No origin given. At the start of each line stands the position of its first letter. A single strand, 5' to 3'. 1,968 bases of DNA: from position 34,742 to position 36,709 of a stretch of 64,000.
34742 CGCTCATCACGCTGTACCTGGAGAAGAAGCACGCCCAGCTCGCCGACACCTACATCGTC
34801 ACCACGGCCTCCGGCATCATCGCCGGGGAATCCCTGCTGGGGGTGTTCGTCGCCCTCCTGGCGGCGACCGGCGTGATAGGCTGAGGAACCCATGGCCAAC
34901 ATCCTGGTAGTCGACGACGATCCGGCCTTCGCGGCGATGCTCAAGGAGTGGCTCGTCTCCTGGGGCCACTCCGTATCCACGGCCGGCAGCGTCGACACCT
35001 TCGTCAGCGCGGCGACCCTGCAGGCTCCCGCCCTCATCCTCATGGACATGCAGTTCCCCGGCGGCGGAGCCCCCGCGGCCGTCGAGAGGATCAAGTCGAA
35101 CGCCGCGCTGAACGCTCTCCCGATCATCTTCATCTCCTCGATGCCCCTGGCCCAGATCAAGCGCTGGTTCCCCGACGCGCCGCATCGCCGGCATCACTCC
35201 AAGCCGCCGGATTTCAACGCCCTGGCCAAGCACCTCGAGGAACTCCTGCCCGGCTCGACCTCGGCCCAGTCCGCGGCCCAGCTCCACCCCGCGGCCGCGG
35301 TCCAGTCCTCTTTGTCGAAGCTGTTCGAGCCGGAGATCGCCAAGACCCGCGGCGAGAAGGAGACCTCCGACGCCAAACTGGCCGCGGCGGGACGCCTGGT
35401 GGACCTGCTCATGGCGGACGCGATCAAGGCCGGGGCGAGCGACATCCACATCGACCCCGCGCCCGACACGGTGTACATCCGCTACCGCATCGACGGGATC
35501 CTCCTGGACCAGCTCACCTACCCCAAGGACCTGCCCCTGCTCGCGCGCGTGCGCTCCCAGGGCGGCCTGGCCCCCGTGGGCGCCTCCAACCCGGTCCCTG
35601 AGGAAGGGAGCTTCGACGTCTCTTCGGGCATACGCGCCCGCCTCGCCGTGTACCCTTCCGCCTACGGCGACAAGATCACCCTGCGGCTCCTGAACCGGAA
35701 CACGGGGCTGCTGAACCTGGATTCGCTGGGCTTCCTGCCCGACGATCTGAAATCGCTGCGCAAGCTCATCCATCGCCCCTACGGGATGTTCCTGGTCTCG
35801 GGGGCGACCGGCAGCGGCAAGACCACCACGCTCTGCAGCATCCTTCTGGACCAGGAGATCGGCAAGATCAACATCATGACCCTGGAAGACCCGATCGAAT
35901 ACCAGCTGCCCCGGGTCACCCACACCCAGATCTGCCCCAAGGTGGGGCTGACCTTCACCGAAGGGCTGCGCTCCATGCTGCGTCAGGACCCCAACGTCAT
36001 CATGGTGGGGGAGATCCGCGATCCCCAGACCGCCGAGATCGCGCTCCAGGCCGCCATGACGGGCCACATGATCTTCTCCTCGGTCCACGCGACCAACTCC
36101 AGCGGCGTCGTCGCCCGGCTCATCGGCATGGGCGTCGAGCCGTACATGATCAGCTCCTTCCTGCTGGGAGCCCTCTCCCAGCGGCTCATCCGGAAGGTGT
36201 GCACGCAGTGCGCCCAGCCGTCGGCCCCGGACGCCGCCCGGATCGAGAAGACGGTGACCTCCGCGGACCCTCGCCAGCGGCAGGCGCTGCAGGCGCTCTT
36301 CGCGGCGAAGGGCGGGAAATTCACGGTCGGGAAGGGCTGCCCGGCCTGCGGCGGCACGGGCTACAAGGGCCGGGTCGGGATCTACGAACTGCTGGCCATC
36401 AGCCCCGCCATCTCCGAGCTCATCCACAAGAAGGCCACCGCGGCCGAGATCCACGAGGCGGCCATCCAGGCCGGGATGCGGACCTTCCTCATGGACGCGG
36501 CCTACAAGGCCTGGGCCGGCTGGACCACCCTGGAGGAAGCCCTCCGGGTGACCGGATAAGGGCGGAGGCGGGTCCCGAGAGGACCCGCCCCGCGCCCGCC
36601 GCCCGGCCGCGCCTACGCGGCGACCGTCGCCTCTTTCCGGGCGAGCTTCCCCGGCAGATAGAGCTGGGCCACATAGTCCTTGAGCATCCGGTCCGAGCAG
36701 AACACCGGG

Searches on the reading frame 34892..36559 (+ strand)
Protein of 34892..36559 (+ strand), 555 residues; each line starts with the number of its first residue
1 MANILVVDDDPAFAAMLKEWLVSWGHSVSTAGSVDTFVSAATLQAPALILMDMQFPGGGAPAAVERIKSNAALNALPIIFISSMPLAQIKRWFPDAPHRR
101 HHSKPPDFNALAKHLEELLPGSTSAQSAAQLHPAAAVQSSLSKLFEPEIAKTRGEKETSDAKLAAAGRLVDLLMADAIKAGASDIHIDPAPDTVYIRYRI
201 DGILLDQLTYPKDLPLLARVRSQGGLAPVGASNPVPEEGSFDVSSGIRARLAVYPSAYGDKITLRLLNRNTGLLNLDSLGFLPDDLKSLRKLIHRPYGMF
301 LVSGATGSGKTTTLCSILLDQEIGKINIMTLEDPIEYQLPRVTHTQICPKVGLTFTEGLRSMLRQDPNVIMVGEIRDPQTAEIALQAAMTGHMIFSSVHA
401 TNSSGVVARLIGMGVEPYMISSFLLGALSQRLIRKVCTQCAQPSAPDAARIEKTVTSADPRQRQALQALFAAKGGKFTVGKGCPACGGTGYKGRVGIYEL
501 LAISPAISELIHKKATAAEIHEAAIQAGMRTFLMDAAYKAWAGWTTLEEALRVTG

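Call 10: search_protein_families(library=pfam, proteins=[window:34892-36556:+], max_evalue=0.01)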
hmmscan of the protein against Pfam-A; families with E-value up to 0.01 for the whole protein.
window:34892-36556:+ (555 aa): 3 families
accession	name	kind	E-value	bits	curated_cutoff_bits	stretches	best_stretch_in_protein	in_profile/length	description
PF00437.27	T2SSE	-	2e-98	329.9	24.9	1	164-552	6-370/370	Type II/IV secretion system protein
PF00072.30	Response_reg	-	2.9e-12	47.2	30.2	1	4-85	1-80/111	Response regulator receiver domain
PF13191.12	AAA_16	-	0.0031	18.5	32.6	0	294-317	22-44/167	AAA ATPase domain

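Call 11: find_encoding_contigs(protein=window:34892-36559:+, flank=10000, max_places=10)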
Protein window:34892-36559:+ (555 aa): 4 contigs read that carry it; 4 places shown.
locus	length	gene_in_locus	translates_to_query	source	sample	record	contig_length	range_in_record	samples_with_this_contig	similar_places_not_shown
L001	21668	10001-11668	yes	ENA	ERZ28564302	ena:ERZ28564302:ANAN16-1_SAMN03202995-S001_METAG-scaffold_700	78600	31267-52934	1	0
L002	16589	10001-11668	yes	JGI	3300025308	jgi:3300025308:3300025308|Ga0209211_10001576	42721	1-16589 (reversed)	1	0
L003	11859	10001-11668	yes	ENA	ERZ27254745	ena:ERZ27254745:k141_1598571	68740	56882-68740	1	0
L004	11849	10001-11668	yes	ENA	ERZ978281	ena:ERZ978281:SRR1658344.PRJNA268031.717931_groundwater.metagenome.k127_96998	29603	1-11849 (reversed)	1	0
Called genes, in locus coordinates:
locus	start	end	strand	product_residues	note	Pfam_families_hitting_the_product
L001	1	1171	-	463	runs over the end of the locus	PF01979:Amidohydro_1, PF07969:Amidohydro_3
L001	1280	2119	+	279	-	PF00899:ThiF, PF03435:Sacchrp_dh_NADP (faint)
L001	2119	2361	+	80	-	PF02597:ThiS (weak)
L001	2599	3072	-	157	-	-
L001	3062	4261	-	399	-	-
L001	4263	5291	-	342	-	PF01547:SBP_bac_1, PF13416:SBP_bac_8, PF13531:SBP_bac_11 (weak), PF13343:SBP_bac_6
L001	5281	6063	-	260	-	PF00528:BPD_transp_1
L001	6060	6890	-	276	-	PF00528:BPD_transp_1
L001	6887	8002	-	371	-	PF00005:ABC_tran, PF13304:AAA_21 (faint), PF08402:TOBE_2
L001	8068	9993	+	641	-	PF03169:OPT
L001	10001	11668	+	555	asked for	PF00072:Response_reg, PF00437:T2SSE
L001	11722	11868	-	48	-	-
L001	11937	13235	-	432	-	PF00515:TPR_1 (faint), PF07719:TPR_2 (faint), PF13181:TPR_8 (faint), PF13424:TPR_12 (faint), PF13428:TPR_14 (faint), PF14559:TPR_19 (weak), PF13432:TPR_16 (weak), PF13414:TPR_11 (weak), +7 more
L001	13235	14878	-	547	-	PF13428:TPR_14 (faint), PF14559:TPR_19 (faint), PF23914:TPR_CcmH_CycH (weak)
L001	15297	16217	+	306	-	PF02086:MethyltransfD12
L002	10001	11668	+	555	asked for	PF00072:Response_reg, PF00437:T2SSE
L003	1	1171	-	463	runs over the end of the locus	PF01979:Amidohydro_1, PF07969:Amidohydro_3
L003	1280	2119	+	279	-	PF00899:ThiF, PF03435:Sacchrp_dh_NADP (faint)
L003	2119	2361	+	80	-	PF02597:ThiS (weak)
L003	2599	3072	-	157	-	-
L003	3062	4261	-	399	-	-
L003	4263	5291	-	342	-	PF01547:SBP_bac_1, PF13416:SBP_bac_8, PF13531:SBP_bac_11 (weak), PF13343:SBP_bac_6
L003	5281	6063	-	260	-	PF00528:BPD_transp_1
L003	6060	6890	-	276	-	PF00528:BPD_transp_1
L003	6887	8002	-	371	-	PF00005:ABC_tran, PF13304:AAA_21 (faint), PF08402:TOBE_2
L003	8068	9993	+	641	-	PF03169:OPT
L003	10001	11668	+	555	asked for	PF00072:Response_reg, PF00437:T2SSE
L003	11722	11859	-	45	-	?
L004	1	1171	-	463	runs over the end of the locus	PF01979:Amidohydro_1, PF07969:Amidohydro_3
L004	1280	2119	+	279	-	PF00899:ThiF, PF03435:Sacchrp_dh_NADP (faint)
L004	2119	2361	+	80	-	PF02597:ThiS (weak)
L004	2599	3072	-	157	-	-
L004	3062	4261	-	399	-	-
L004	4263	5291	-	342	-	PF01547:SBP_bac_1, PF13416:SBP_bac_8, PF13531:SBP_bac_11 (weak), PF13343:SBP_bac_6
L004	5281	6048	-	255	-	PF00528:BPD_transp_1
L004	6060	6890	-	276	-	PF00528:BPD_transp_1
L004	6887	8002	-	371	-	PF00005:ABC_tran, PF13304:AAA_21 (faint), PF08402:TOBE_2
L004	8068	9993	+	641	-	PF03169:OPT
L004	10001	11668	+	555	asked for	PF00072:Response_reg, PF00437:T2SSE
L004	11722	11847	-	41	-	?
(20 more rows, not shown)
